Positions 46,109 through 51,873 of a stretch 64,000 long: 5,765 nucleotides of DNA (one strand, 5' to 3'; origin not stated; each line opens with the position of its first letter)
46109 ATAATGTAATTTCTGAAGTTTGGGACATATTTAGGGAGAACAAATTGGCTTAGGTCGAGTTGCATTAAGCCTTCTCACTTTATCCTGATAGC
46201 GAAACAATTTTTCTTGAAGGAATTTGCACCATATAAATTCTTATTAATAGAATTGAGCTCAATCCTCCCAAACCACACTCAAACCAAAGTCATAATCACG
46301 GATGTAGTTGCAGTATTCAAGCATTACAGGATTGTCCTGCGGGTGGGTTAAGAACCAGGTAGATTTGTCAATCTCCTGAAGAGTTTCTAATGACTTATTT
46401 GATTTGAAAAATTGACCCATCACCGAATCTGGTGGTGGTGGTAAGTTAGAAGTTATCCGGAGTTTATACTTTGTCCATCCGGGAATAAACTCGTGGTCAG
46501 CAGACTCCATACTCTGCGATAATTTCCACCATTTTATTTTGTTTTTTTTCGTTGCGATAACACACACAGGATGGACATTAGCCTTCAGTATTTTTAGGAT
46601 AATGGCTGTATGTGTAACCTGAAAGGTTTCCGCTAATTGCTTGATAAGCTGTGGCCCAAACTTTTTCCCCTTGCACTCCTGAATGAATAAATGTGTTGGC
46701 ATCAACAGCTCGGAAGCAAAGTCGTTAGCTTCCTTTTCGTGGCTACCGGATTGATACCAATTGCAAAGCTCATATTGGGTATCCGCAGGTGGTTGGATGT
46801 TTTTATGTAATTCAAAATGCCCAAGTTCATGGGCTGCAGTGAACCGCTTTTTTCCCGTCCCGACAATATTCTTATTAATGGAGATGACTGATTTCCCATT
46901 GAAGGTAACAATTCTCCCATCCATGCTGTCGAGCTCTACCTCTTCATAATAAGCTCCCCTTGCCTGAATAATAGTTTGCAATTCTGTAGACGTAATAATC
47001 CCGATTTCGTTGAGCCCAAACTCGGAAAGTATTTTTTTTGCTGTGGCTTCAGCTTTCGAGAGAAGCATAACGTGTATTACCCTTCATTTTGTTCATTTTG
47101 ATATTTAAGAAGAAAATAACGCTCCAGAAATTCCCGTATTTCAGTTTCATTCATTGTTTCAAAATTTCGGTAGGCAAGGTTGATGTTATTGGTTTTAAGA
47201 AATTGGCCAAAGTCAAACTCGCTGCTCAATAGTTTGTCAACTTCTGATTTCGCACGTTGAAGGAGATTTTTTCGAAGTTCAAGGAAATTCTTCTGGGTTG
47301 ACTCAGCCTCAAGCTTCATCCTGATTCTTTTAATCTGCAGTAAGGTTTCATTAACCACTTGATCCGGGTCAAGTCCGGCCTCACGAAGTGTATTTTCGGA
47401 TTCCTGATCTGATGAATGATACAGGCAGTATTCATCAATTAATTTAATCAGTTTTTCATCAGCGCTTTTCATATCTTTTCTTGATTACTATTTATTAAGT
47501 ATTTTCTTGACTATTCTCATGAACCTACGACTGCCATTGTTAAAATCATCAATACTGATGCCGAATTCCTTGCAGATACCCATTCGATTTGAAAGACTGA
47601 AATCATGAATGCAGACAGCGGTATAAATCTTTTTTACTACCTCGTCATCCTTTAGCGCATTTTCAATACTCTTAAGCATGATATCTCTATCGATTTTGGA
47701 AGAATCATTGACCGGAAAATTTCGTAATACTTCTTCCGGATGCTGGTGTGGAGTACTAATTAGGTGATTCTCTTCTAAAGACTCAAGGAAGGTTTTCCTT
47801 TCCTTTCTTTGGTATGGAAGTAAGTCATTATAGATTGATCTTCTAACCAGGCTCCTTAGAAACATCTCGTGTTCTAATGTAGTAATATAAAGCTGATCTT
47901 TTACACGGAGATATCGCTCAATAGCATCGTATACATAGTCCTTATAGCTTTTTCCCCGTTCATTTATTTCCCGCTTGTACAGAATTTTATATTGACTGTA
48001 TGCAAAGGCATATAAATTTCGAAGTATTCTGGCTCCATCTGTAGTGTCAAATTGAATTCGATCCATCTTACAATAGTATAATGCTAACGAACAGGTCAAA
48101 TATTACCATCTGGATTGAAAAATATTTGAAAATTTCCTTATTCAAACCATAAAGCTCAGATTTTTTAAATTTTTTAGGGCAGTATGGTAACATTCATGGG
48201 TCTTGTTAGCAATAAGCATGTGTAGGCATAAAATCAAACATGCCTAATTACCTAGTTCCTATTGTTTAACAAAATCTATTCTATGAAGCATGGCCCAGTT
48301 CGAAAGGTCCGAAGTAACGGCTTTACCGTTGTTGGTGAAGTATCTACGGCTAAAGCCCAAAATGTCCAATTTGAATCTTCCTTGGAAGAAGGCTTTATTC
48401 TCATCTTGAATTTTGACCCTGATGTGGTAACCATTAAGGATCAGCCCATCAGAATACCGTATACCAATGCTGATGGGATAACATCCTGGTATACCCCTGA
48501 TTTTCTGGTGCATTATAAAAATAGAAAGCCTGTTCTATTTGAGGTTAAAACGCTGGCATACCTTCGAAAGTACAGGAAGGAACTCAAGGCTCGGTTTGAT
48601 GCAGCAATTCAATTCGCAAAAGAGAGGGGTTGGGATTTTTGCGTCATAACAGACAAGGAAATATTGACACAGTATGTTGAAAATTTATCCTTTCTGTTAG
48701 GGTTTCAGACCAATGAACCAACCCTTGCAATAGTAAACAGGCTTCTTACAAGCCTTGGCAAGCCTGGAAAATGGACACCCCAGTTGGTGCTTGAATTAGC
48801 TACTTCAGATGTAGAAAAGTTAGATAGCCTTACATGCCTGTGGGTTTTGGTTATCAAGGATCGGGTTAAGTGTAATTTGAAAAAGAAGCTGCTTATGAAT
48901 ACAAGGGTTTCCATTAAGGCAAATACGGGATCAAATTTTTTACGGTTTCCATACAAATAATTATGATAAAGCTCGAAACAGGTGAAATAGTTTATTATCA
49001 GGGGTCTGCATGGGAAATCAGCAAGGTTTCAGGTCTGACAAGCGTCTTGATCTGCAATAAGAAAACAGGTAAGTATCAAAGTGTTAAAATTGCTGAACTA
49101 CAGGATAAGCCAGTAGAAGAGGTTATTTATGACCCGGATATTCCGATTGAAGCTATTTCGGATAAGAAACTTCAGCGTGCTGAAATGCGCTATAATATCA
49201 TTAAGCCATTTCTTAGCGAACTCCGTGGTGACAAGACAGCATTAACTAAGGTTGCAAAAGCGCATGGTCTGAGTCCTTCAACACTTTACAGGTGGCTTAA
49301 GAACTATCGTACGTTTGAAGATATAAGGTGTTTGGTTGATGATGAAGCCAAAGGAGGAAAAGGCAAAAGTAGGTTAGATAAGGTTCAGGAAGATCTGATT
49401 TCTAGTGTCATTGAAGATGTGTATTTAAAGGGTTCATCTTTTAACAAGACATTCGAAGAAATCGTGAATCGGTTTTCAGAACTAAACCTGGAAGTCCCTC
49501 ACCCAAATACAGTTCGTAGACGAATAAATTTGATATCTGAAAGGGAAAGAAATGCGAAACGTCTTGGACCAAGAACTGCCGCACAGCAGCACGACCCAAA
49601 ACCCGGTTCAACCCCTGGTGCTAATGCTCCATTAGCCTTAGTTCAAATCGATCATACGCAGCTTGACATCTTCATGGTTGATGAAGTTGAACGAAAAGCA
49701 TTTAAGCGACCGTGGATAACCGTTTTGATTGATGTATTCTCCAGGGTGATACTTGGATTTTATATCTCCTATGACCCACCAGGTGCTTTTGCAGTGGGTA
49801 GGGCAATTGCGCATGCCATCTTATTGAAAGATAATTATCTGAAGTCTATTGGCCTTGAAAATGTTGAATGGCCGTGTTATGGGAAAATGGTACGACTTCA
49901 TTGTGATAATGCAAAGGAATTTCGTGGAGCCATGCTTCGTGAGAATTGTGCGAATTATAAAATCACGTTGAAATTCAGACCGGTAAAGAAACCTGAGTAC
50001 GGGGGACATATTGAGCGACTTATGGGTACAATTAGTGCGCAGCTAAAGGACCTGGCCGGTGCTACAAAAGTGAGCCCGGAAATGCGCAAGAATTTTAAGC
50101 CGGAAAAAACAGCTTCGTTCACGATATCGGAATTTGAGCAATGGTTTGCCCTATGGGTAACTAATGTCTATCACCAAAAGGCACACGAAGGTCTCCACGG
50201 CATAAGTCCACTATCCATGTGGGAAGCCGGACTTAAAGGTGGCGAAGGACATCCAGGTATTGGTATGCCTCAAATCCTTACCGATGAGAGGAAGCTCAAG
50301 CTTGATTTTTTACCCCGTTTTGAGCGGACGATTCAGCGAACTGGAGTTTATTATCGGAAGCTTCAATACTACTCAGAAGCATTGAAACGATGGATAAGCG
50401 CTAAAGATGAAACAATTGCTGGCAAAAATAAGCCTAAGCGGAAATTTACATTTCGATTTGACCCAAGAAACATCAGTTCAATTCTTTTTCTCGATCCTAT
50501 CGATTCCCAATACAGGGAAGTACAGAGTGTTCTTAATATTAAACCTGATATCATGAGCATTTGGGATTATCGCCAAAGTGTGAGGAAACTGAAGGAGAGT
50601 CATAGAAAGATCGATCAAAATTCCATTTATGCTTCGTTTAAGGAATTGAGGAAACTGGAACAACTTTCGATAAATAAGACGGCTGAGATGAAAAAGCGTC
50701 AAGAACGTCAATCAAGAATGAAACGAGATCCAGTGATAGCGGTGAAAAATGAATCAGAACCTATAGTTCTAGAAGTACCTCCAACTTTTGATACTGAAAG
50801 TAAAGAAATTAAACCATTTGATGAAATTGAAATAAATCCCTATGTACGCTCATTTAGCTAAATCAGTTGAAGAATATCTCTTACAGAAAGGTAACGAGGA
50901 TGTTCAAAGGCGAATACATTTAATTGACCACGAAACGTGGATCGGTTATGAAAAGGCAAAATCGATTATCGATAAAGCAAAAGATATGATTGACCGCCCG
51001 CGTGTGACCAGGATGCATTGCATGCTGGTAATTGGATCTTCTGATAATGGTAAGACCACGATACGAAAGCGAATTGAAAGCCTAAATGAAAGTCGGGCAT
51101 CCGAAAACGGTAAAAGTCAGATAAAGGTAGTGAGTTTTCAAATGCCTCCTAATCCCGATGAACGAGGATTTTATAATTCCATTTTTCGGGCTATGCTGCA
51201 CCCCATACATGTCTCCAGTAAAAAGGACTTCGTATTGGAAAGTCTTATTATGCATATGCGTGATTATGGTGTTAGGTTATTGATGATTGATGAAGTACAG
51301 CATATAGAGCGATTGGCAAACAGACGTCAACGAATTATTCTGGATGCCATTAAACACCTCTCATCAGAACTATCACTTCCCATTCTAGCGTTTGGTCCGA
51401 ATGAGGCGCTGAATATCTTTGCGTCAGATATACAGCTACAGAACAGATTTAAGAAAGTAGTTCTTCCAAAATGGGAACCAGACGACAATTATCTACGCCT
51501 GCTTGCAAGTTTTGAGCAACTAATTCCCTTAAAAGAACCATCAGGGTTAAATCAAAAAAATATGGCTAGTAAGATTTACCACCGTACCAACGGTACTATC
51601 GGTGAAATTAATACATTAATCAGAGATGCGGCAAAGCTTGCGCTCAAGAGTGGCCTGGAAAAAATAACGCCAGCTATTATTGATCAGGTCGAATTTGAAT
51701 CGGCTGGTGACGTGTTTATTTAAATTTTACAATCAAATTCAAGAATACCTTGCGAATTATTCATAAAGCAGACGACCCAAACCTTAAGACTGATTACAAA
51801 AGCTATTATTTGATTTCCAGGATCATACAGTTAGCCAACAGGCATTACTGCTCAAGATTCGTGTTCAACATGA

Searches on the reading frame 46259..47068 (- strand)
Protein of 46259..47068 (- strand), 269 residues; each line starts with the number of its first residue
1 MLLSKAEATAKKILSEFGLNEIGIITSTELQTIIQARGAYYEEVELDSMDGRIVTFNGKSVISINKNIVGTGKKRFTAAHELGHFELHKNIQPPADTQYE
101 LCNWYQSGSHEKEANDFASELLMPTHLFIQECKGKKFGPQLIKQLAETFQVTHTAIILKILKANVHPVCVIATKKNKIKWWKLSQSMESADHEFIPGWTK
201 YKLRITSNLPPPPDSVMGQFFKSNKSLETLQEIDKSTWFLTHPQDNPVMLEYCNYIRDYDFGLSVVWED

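Call 40: search_protein_families(library=pfam, proteins=[window:46259-47068:-], max_evalue=0.01)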
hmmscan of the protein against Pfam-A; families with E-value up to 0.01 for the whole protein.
window:46259-47068:- (269 aa): 1 family
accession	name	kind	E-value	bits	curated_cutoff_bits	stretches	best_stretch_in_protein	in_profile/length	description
PF06114.19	Peptidase_M78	-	7.3e-17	61.8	22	1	42-156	9-118/123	IrrE N-terminal-like domain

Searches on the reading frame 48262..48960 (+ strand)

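Call 40: search_protein_families(library=pfam, proteins=[window:48262-48960:+], max_evalue=0.01)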
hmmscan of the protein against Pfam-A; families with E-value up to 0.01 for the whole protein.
window:48262-48960:+ (232 aa): 2 families
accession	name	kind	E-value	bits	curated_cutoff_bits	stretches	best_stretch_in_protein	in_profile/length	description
PF08722.17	Tn7_TnsA-like_N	-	4.6e-19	69.2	26.5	1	52-131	1-85/85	TnsA-like endonuclease N terminal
PF08721.17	Tn7_Tnp_TnsA_C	-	0.002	19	23.4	1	133-206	1-83/83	TnsA endonuclease C terminal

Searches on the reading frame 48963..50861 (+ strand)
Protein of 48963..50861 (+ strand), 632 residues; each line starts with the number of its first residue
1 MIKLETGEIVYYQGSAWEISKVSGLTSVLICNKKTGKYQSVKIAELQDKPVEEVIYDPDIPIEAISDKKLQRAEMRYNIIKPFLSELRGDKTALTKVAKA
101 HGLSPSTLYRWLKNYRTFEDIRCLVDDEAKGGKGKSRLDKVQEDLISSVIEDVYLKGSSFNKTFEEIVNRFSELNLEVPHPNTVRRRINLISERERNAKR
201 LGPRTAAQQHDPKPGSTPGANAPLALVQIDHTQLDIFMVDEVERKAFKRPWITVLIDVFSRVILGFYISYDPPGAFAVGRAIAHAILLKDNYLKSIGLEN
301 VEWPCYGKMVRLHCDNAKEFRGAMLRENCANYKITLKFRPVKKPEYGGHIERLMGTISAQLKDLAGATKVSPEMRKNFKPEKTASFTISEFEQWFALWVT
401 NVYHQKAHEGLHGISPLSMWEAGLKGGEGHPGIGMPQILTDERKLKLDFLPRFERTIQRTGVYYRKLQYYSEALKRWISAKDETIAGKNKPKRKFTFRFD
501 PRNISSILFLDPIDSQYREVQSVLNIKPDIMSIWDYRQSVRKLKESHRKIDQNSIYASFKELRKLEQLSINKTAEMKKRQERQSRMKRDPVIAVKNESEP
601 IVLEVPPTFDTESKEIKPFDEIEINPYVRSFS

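Call 40: search_protein_families(library=pfam, proteins=[window:48963-50861:+], max_evalue=0.01)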
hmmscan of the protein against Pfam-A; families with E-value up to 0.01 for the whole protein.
window:48963-50861:+ (632 aa): 8 families
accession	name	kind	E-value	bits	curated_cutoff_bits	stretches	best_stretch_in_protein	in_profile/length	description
PF09299.17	Mu-transpos_C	-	3e-08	34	21.7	1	449-511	4-53/61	Mu transposase, C-terminal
PF13551.12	HTH_29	-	6.2e-06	26.6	28.1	1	95-144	16-64/64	Winged helix-turn helix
PF13384.12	HTH_23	-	3.2e-05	24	24.6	1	95-117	21-43/50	Homeodomain-like domain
PF13518.12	HTH_28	-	3.7e-05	24.2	25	1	95-117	16-38/52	Helix-turn-helix domain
PF01527.26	HTH_Tnp_1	-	0.00052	20.6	24.1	1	93-116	25-48/75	Transposase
PF00665.32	rve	-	0.00098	19.8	32.6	0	231-343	7-101/102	Integrase core domain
PF02796.21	HTH_7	-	0.0029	18.1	23.8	1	86-112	16-42/45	Helix-turn-helix domain of resolvase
PF13565.12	HTH_32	-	0.0034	18.3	33.7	0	107-187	1-72/73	Homeodomain-like domain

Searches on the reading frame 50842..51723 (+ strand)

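Call 40: search_protein_families(library=pfam, proteins=[window:50842-51723:+], max_evalue=0.01)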
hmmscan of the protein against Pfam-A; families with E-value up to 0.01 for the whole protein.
window:50842-51723:+ (293 aa): 3 families
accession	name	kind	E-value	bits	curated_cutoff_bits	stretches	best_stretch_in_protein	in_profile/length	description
PF05621.17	TniB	-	2.2e-53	181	22.4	1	24-212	1-188/189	Bacterial TniB protein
PF13401.12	AAA_22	-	2.2e-11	44.6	27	1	60-192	7-129/130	AAA domain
PF13173.12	AAA_14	-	0.0092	16.4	27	0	61-164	5-83/129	AAA domain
